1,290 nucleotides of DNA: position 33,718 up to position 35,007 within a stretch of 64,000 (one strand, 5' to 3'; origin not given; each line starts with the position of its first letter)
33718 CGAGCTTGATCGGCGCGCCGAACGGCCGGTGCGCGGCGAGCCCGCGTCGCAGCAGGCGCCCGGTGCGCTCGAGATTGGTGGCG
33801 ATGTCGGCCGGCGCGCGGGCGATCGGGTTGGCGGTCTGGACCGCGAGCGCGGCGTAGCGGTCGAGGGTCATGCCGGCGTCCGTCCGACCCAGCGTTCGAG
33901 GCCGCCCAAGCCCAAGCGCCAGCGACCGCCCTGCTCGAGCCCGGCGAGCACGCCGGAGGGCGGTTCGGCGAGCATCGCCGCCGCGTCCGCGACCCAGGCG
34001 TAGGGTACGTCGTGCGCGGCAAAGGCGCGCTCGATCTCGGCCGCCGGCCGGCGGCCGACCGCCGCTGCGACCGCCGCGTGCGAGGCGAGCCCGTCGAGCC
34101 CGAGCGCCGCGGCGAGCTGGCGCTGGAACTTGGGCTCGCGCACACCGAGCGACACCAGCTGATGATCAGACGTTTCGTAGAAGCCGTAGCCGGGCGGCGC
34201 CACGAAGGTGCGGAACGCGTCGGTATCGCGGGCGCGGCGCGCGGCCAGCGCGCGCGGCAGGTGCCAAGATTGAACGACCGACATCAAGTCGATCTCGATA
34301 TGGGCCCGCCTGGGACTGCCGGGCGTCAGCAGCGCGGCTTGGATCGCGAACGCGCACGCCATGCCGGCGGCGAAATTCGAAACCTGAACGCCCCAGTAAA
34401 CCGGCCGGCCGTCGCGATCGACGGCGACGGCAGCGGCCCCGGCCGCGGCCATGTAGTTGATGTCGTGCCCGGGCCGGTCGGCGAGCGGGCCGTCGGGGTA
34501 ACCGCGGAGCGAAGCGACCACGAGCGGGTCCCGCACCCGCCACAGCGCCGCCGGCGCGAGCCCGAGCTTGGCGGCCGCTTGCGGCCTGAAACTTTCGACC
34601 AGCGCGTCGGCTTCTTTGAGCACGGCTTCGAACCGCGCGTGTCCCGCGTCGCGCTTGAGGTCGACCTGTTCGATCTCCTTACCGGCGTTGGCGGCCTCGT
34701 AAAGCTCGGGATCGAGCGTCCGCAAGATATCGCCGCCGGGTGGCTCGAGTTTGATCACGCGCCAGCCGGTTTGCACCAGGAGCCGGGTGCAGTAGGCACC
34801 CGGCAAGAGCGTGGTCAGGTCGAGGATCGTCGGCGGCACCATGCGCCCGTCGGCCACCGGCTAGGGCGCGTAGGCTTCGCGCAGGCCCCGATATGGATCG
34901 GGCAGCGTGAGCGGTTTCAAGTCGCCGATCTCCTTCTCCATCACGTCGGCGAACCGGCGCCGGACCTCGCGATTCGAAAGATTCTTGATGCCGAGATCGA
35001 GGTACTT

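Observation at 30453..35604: Compact five-gene CoA operon: stand-alone PaaA-like di-iron oxygenase, racemase-like protein, C-N hydrolase, acyl-CoA ligase, MhpD-like hydratase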

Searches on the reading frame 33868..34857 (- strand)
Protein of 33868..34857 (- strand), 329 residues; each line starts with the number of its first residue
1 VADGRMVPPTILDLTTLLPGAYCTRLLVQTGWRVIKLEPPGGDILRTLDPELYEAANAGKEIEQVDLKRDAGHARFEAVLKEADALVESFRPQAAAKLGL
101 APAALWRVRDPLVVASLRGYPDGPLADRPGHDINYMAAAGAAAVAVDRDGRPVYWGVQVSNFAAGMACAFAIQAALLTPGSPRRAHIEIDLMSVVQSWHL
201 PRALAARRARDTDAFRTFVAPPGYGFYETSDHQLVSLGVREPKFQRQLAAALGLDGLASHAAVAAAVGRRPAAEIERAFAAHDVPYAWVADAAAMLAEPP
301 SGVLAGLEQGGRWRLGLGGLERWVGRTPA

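Call 3: search_protein_families(library=pfam, proteins=[window:33868-34857:-], max_evalue=0.01)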
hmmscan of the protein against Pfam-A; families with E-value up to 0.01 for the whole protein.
window:33868-34857:- (329 aa): 1 family
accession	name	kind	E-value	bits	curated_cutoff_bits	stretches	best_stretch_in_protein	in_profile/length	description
PF02515.22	CoA_transf_3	-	4.5e-52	177.8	23.3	1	10-297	5-319/366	CoA-transferase family III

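Call 4: search_protein_families(library=ncbifam, proteins=[window:33868-34857:-], max_evalue=0.01)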
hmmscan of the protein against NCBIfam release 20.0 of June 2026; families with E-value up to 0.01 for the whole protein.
window:33868-34857:- (329 aa): 6 families
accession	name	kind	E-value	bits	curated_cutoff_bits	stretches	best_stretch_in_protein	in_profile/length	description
NF008511.0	PRK11430.1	equivalog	2.1e-23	83.1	522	1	11-209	15-221/381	CoA:oxalate CoA-transferase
NF052585.1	SucGlutTfsCaiB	equivalog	9.5e-20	70.5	750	1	11-261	13-280/394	succinate--glutarate CoA-transferase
NF003809.0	PRK05398.1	subfamily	1.7e-19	69.7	442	1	11-178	10-186/416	formyl-CoA transferase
NF041294.1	Scnl_mescCoAtase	equivalog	1.9e-18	66.8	700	1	10-176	8-190/381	succinyl-CoA:mesaconate CoA-transferase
TIGR03253.1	oxalate_frc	equivalog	5.7e-18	64.8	504.2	1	11-178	9-185/416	formyl-CoA transferase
NF002914.1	PRK03525.1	equivalog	0.0016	17.4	413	1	67-142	71-149/400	L-carnitine CoA-transferase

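Call 27: search_solved_structures(query=window:33868-34857:-, max_evalue=0.00001)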
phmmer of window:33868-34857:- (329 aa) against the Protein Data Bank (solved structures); distinct sequences matched with E-value up to 0.00001: 29.
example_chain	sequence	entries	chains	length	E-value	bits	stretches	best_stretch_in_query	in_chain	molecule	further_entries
4hl6_A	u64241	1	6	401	2.8e-23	86.1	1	10-198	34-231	Uncharacterized protein YfdE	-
8rmw_A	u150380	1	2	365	8.8e-21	77.9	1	10-286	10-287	Alpha-methylacyl-CoA racemase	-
2g04_A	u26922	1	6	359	1.1e-20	77.7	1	7-256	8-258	PROBABLE FATTY-ACID-CoA RACEMASE FAR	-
1x74_A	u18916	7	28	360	1.1e-20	77.7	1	11-286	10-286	2-methylacyl-CoA racemase | probable alpha-methylacyl-CoA racemase MCR | PROBABLE ALPHA-METHYLACYL-COA RACEMASE MCR (2-METHYLACYL-COA RACEMASE) (2-ARYLPROPIONYL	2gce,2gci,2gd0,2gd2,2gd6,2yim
9i2t_A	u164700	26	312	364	1.1e-20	77.6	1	11-286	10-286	Alpha-methylacyl-CoA racemase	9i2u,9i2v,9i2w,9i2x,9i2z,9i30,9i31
8rp4_A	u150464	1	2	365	2.7e-20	76.3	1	10-286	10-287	Alpha-methylacyl-CoA racemase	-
8rp5_A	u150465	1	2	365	7.8e-20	74.8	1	10-286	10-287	Alpha-methylacyl-CoA racemase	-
8rp3_A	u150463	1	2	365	2.8e-19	73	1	10-286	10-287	Alpha-methylacyl-CoA racemase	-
10uh_A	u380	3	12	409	3.3e-16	62.9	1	10-178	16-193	Formyl-coenzyme a transferase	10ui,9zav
5yit_A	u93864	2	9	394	6.6e-15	58.6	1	11-178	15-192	CoA transferase III | Uncharacterized protein Rv3272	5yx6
5yiy_A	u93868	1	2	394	1.6e-14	57.4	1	11-178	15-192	CoA transferase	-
4ed9_A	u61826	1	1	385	1.7e-14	57.3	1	11-198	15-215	CAIB/BAIF family protein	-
9br7_A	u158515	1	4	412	1.6e-13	54.1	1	10-181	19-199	Succinate--hydroxymethylglutarate CoA-transferase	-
9br6_A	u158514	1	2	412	1.6e-13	54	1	10-180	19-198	Succinate--hydroxymethylglutarate CoA-transferase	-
1pt5_A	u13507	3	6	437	1.1e-12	51.3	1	10-180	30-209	Hypothetical protein yfdW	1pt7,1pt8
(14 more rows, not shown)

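Call 57: search_solved_structures(query=window:33868-34857:-, max_evalue=1e-18, show_alignments=4)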
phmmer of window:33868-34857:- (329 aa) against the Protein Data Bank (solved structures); distinct sequences matched with E-value up to 1e-18: 8.
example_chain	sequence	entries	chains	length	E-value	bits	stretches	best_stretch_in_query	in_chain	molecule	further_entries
4hl6_A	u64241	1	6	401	2.8e-23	86.1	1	10-198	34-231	Uncharacterized protein YfdE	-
8rmw_A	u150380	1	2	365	8.8e-21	77.9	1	10-286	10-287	Alpha-methylacyl-CoA racemase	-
2g04_A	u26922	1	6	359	1.1e-20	77.7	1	7-256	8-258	PROBABLE FATTY-ACID-CoA RACEMASE FAR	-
1x74_A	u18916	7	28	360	1.1e-20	77.7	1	11-286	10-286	2-methylacyl-CoA racemase | probable alpha-methylacyl-CoA racemase MCR | PROBABLE ALPHA-METHYLACYL-COA RACEMASE MCR (2-METHYLACYL-COA RACEMASE) (2-ARYLPROPIONYL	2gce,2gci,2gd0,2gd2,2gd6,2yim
9i2t_A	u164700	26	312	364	1.1e-20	77.6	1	11-286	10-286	Alpha-methylacyl-CoA racemase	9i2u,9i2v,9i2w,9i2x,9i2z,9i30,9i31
8rp4_A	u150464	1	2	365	2.7e-20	76.3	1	10-286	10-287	Alpha-methylacyl-CoA racemase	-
8rp5_A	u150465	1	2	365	7.8e-20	74.8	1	10-286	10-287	Alpha-methylacyl-CoA racemase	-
8rp3_A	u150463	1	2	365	2.8e-19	73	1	10-286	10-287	Alpha-methylacyl-CoA racemase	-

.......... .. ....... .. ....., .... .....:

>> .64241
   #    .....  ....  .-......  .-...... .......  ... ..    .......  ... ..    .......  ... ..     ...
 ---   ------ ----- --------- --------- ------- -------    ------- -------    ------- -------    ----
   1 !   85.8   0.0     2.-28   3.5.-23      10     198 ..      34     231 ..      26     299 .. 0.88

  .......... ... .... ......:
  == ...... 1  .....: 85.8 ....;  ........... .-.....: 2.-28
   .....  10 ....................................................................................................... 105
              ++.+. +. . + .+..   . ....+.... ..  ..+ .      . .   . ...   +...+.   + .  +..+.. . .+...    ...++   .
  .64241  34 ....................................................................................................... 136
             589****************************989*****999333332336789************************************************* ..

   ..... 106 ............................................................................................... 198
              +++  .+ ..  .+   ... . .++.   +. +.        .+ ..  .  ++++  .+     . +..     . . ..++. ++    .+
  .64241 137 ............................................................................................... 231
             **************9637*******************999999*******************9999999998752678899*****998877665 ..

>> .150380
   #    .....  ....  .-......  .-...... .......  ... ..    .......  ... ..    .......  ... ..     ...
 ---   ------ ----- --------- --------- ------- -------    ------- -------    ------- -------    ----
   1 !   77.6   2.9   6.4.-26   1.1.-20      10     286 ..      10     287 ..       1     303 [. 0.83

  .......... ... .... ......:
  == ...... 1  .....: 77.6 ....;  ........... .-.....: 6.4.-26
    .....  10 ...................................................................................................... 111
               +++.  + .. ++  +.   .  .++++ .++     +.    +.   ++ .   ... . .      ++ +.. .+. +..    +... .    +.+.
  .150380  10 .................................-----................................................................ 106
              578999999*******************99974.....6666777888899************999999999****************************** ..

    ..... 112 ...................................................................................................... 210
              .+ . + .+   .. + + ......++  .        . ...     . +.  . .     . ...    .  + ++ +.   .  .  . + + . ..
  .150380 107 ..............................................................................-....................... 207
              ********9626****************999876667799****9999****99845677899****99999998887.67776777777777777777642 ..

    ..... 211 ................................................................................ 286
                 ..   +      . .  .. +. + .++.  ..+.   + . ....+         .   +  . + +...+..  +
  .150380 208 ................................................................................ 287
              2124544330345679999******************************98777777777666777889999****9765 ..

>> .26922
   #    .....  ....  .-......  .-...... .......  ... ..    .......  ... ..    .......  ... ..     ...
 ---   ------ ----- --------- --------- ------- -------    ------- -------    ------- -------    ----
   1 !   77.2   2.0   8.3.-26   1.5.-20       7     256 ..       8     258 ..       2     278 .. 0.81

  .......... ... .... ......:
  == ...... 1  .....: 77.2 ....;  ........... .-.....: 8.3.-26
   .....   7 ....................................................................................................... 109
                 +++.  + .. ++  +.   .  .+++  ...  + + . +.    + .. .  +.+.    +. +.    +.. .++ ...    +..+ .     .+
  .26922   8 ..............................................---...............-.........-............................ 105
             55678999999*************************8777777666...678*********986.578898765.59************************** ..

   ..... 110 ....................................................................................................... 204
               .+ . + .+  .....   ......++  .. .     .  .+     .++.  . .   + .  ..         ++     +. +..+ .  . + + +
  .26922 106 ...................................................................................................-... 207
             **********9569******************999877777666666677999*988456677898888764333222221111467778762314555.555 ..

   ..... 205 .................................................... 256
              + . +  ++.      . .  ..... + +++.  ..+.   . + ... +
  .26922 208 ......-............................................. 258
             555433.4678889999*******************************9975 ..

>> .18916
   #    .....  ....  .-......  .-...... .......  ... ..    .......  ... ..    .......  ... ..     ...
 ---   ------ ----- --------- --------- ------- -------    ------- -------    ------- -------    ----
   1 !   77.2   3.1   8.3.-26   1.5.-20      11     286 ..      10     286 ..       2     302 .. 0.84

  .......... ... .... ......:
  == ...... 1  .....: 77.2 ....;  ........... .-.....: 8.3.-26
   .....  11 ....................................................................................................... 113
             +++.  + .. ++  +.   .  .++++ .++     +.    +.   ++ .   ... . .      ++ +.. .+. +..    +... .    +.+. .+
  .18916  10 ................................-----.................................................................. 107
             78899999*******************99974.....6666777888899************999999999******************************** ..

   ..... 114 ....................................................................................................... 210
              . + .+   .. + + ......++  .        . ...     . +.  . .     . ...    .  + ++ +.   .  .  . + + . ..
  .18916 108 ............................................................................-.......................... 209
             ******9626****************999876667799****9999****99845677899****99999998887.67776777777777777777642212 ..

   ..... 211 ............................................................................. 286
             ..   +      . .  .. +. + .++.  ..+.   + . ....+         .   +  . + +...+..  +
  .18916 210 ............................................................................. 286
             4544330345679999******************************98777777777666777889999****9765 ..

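Call 58: find_homologous_proteins(query=window:33868-34857:-, max_evalue=1e-10)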
Query window:33868-34857:- (329 aa): 50 proteins with E <= 1e-10 among 8000 candidates.
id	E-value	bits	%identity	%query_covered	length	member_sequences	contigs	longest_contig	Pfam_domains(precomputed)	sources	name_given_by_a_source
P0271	1.0e-209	714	100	98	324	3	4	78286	PF02515.23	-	-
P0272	3.8e-191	653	91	98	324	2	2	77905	PF02515.23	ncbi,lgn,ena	-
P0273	1.3e-36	145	40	71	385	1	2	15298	PF02515.23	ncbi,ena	-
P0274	1.2e-30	125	35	83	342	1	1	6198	PF02515.23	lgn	-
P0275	2.4e-30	124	36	74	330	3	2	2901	PF02515.23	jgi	jgi:alpha-methylacyl-CoA racemase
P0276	1.8e-29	121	37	74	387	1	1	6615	PF02515.23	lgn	-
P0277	4.5e-29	120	36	74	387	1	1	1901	PF02515.23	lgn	-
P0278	1.3e-28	119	36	74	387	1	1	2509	PF02515.23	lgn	-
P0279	2.7e-28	118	33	83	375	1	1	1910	PF02515.23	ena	-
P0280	7.3e-28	116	37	72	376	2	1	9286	PF02515.23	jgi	jgi:alpha-methylacyl-CoA racemase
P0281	7.4e-27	113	42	54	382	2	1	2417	PF02515.23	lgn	-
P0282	2.6e-25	108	30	88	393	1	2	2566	PF02515.23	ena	-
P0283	3.7e-25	107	33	88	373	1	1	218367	PF02515.23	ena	-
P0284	6.7e-25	106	30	88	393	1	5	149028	PF02515.23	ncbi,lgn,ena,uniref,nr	ncbi:CaiB/BaiF CoA transferase family protein [Pseudomonas mandelii]|uniref:CaiB/BaiF CoA transferas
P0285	1.7e-24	105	29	81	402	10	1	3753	PF02515.23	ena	-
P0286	1.9e-24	105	30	88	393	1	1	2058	PF02515.23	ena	-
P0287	2.4e-24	105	31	76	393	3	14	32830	PF02515.23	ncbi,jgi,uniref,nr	ncbi:CaiB/BaiF CoA transferase family protein [Pseudomonas violetae]|jgi:alpha-methylacyl-CoA racema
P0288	2.9e-24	104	33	88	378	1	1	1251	PF02515.23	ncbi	-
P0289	3.6e-24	104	30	88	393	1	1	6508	PF02515.23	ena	-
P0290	3.6e-24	104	30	88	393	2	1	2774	PF02515.23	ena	-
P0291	6.7e-24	103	29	90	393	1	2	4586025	PF02515.23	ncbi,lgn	ncbi:CaiB/BaiF CoA transferase family protein [Pseudomonas gregormendelii]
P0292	9.8e-24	103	35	76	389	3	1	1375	PF02515.23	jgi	jgi:crotonobetainyl-CoA:carnitine CoA-transferase CaiB-like acyl-CoA transferase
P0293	1.2e-23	102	29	88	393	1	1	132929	PF02515.23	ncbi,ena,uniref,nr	ncbi:CaiB/BaiF CoA transferase family protein [Pseudomonas sp. Y24-6]|uniref:CaiB/BaiF CoA transfera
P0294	1.4e-23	102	30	88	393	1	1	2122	PF02515.23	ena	-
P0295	1.5e-23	102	29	88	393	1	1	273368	PF02515.23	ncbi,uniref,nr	ncbi:CoA transferase [Pseudomonas sp. TMW22090]|uniref:CaiB/BaiF CoA transferase family protein n=1 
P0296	1.6e-23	102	30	88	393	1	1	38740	PF02515.23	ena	-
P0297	3.6e-22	97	36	71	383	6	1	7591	PF02515.23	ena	-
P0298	1.3e-21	96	33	76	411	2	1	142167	PF02515.23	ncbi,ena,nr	ncbi:MAG TPA: CaiB/BaiF CoA-transferase family protein [Burkholderiaceae bacterium]|nr:CaiB/BaiF CoA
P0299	2.0e-21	95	31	74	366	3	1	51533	PF02515.23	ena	-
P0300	3.0e-21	94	30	91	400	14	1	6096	PF02515.23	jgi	jgi:crotonobetainyl-CoA:carnitine CoA-transferase CaiB-like acyl-CoA transferase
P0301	9.6e-21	93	33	74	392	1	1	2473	PF02515.23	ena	-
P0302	1.2e-20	92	34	74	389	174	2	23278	PF02515.23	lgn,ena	-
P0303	6.7e-20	90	31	74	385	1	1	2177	PF02515.23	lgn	-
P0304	1.0e-19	89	35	71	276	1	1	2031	PF02515.23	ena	-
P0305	2.1e-19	88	34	74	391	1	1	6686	PF02515.23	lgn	-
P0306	1.6e-17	82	33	75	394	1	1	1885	PF02515.23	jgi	jgi:crotonobetainyl-CoA:carnitine CoA-transferase CaiB-like acyl-CoA transferase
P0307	7.3e-17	80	36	56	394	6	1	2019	PF02515.23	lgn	-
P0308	1.1e-16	79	29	88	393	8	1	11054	PF02515.23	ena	-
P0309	3.0e-16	78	29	72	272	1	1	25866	PF02515.23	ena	-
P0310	6.7e-16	77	28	74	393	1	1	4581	PF02515.23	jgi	jgi:crotonobetainyl-CoA:carnitine CoA-transferase CaiB-like acyl-CoA transferase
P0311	1.5e-15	76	37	51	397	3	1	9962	PF02515.23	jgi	-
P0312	2.6e-15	75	44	40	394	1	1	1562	PF02515.23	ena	-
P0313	2.6e-15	75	34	76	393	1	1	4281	PF02515.23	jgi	jgi:crotonobetainyl-CoA:carnitine CoA-transferase CaiB-like acyl-CoA transferase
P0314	4.8e-15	74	37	56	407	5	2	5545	PF02515.23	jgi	jgi:crotonobetainyl-CoA:carnitine CoA-transferase CaiB-like acyl-CoA transferase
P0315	3.3e-14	71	30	90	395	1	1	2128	PF02515.23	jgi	jgi:Predicted acyl-CoA transferases/carnitine dehydratase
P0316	4.1e-14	71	29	88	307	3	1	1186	PF02515.23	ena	-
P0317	1.4e-13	69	30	80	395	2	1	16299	PF02515.23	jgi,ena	-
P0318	1.5e-13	69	30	80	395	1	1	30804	PF02515.23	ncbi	-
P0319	6.4e-13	67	29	74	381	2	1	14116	PF02515.23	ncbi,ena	-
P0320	1.4e-12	66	37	47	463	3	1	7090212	PF02515.23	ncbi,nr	ncbi:CoA transferase [Peterkaempfera bronchialis]|nr:CoA transferase [Peterkaempfera bronchialis]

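Call 77: search_protein_families(library=padloc, proteins=[window:33868-34857:-], max_evalue=0.001)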
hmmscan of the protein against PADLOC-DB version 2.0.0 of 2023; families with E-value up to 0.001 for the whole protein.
window:33868-34857:- (329 aa): 0 families

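Call 78: find_encoding_contigs(protein=P0273, flank=8000, max_places=2)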
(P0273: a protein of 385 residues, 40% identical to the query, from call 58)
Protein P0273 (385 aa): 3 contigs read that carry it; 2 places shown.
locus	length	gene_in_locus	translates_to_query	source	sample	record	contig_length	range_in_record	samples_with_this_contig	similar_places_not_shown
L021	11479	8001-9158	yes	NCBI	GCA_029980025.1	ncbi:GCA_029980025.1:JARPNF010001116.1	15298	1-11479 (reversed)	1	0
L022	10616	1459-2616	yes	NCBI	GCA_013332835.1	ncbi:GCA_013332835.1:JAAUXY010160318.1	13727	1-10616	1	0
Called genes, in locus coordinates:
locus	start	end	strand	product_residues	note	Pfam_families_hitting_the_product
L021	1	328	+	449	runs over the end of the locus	PF03721:UDPG_MGDP_dh_N, PF00984:UDPG_MGDP_dh, PF03720:UDPG_MGDP_dh_C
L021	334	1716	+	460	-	PF02878:PGM_PMM_I, PF02879:PGM_PMM_II, PF02880:PGM_PMM_III, PF00408:PGM_PMM_IV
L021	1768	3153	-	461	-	PF13354:Beta-lactamase2, PF00768:Peptidase_S11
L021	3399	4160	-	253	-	PF00227:Proteasome (faint)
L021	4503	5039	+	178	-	PF09361:Phasin_2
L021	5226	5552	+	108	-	PF02617:ClpS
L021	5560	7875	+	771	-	PF02861:Clp_N, PF13191:AAA_16 (faint), PF00004:AAA, PF17871:AAA_lid_9, PF00004:AAA, PF07724:AAA_2, PF07728:AAA_5, PF10431:ClpB_D2-small, +3 more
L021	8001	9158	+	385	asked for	PF02515:CoA_transf_3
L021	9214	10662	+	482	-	PF03553:Na_H_antiporter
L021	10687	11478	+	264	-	?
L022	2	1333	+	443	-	?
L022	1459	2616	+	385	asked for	PF02515:CoA_transf_3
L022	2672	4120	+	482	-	PF03553:Na_H_antiporter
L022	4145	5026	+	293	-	PF10613:Lig_chan-Glu_bd (weak), PF00497:SBP_bac_3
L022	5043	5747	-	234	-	PF08238:Sel1 (faint)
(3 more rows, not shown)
